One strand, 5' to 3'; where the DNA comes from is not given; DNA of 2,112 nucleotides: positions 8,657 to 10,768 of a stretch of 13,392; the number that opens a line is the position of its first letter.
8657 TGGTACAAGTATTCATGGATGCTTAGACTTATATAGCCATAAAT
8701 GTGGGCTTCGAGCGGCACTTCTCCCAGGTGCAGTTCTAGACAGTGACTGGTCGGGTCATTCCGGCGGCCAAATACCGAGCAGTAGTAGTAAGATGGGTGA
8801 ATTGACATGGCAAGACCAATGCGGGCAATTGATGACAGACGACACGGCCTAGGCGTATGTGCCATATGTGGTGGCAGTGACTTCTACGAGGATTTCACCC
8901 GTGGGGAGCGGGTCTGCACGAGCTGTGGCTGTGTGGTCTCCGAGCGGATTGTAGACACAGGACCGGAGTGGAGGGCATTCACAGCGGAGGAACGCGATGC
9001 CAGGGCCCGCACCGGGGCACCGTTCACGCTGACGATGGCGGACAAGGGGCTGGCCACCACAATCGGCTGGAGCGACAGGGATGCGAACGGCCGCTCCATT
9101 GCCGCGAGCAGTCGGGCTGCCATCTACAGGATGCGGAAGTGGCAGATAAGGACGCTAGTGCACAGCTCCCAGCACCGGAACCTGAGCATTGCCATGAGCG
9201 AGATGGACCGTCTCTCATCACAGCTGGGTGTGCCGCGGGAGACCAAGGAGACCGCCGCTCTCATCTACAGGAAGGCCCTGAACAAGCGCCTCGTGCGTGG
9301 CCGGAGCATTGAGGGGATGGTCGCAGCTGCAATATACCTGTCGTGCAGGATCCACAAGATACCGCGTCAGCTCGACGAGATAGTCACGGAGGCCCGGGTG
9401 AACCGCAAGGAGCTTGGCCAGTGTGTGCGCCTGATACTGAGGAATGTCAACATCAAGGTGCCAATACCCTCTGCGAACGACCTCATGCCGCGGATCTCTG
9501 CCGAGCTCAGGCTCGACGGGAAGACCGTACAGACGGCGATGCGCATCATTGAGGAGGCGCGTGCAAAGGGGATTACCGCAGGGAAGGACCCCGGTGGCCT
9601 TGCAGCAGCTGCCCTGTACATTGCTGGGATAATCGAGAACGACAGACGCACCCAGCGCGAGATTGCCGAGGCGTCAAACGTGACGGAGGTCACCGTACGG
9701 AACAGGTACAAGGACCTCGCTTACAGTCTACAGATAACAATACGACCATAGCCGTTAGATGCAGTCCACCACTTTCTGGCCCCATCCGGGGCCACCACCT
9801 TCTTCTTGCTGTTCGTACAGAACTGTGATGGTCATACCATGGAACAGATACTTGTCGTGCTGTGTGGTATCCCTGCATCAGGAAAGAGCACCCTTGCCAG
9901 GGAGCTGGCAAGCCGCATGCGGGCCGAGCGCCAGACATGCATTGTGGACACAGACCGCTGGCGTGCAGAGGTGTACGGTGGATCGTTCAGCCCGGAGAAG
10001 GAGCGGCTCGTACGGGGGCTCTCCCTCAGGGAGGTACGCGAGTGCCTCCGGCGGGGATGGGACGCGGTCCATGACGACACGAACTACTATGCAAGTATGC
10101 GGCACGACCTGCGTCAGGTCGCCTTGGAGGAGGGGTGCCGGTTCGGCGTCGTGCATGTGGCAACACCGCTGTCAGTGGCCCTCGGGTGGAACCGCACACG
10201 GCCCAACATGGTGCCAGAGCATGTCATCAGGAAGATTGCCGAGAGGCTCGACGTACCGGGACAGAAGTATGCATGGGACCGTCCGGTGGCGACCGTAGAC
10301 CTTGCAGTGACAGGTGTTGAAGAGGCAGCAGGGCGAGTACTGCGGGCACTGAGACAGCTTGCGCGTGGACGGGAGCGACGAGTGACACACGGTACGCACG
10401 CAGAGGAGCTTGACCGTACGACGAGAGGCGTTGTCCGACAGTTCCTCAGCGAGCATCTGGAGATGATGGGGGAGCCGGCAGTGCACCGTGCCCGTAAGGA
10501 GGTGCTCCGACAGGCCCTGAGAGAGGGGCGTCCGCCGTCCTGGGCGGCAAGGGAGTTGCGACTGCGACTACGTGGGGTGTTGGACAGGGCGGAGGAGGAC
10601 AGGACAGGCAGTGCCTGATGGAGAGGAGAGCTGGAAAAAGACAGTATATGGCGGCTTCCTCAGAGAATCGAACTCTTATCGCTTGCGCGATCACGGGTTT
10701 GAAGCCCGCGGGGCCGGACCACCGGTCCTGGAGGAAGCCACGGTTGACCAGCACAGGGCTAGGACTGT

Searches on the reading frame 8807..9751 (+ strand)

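Call 8: search_protein_families(library=pfam, proteins=[window:8807-9751:+], max_evalue=0.01)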
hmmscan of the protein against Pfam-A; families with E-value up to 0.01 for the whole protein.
window:8807-9751:+ (314 aa): 6 families
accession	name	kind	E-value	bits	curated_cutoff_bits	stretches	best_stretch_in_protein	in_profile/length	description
PF00382.24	TFIIB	-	7e-37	125.8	23.6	2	219-305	4-90/92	Transcription factor TFIIB repeat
PF08271.17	Zn_Ribbon_TF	-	7.6e-15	54.6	29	1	17-58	2-43/43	TFIIB zinc-binding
PF00134.28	Cyclin_N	-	1.7e-06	28.2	23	1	123-216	28-124/127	Cyclin, N-terminal domain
PF01857.25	RB_B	-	0.0031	17.9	26.9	1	126-217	10-99/144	Retinoblastoma-associated protein B domain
PF13412.12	HTH_24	-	0.0034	17.4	21.9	0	275-304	12-41/48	Winged helix-turn-helix DNA-binding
PF13404.12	HTH_AsnC-type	-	0.0083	16.4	27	0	277-304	14-41/42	AsnC-type helix-turn-helix domain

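Call 9: search_protein_families(library=ncbifam, proteins=[window:8807-9751:+], max_evalue=0.01)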
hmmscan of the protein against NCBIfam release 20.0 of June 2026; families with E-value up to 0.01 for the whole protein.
window:8807-9751:+ (314 aa): 1 family
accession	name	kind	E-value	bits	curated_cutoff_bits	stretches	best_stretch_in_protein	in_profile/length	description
NF001658.0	PRK00423.1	subfamily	4.3e-127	423.5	384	1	16-312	14-310/312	transcription initiation factor IIB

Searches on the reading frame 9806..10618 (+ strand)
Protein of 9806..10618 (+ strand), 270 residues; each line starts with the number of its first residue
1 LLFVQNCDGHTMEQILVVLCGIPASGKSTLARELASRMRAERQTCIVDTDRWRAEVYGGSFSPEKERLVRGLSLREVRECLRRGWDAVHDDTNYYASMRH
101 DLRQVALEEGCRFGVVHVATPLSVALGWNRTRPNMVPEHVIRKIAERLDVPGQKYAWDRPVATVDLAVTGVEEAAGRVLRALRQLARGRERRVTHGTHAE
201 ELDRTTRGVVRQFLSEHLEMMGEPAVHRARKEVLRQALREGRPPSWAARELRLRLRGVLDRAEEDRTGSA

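Call 8: search_protein_families(library=pfam, proteins=[window:9806-10618:+], max_evalue=0.01)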
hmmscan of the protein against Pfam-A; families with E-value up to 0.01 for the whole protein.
window:9806-10618:+ (270 aa): 10 families
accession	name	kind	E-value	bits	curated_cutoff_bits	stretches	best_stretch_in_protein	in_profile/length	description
PF08433.16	KTI12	-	6.3e-29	101.8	22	1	16-216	3-209/271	Chromatin associated protein KTI12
PF13671.12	AAA_33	-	4.7e-21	76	27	1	16-151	1-143/143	AAA domain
PF13238.12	AAA_18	-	1.4e-05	26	29.4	1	17-55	1-33/128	AAA domain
PF01583.26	APS_kinase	-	1.6e-05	25.4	21.1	1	15-125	3-114/152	Adenylylsulphate kinase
PF20720.3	nSTAND3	-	0.0004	20.5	27.2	1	13-46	16-49/155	Novel STAND NTPase 3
PF13191.12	AAA_16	-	0.00041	21.3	32.6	0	16-42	26-52/167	AAA ATPase domain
PF13401.12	AAA_22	-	0.001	19.8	27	0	15-45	6-36/130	AAA domain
PF06414.18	Zeta_toxin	-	0.0025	17.7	22.3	1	15-54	17-56/199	Zeta toxin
PF13521.12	AAA_28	-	0.0035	18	27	0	17-37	2-22/164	AAA domain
PF24883.2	NPHP3_N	-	0.0065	17.1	24.8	0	14-46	22-54/164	Nephrocystin 3, N-terminal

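Call 9: search_protein_families(library=ncbifam, proteins=[window:9806-10618:+], max_evalue=0.01)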
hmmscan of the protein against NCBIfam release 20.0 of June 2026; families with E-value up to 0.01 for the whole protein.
window:9806-10618:+ (270 aa): 12 families
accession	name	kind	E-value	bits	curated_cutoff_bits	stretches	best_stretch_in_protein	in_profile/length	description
TIGR03574.1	selen_PSTK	equivalog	5.8e-37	127.5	290.5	1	16-233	1-223/249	L-seryl-tRNA(Sec) kinase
TIGR03575.1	selen_PSTK_euk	equivalog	1.9e-15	56.9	382.35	2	88-204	131-247/340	L-seryl-tRNA(Sec) kinase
NF004040.0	PRK05537.1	equivalog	4.5e-05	22.1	669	1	15-124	397-508/572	bifunctional sulfate adenylyltransferase/adenylylsulfate kinase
NF004041.0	PRK05541.1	subfamily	0.00011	22.3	127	1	13-67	6-60/176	adenylyl-sulfate kinase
TIGR04075.1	bacter_Pnkp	equivalog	0.00011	20.5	750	1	13-148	7-137/851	polynucleotide kinase-phosphatase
NF040667.1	hom_kin_desulfo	exception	0.00029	20.7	197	1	17-59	3-41/163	homoserine kinase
NF006746.0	PRK09270.1-5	subfamily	0.00038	19.4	250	1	11-44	18-51/210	nucleoside/nucleotide kinase family protein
NF005252.0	PRK06762.1-3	equivalog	0.00068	19.4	258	1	12-133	9-126/189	hypothetical protein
NF041053.1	CobW_rel_Se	equivalog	0.0018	18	180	1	16-62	3-49/195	CobW-related selenoprotein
TIGR00455.1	apsK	equivalog_domain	0.0026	17.4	138.7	1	13-125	17-129/184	adenylyl-sulfate kinase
NF006743.0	PRK09270.1-2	equivalog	0.0036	16.4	227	1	15-50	29-63/217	nucleoside/nucleotide kinase family protein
NF004035.0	PRK05506.1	subfamily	0.0041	15.4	715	1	15-182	461-626/632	bifunctional sulfate adenylyltransferase subunit 1/adenylylsulfate kinase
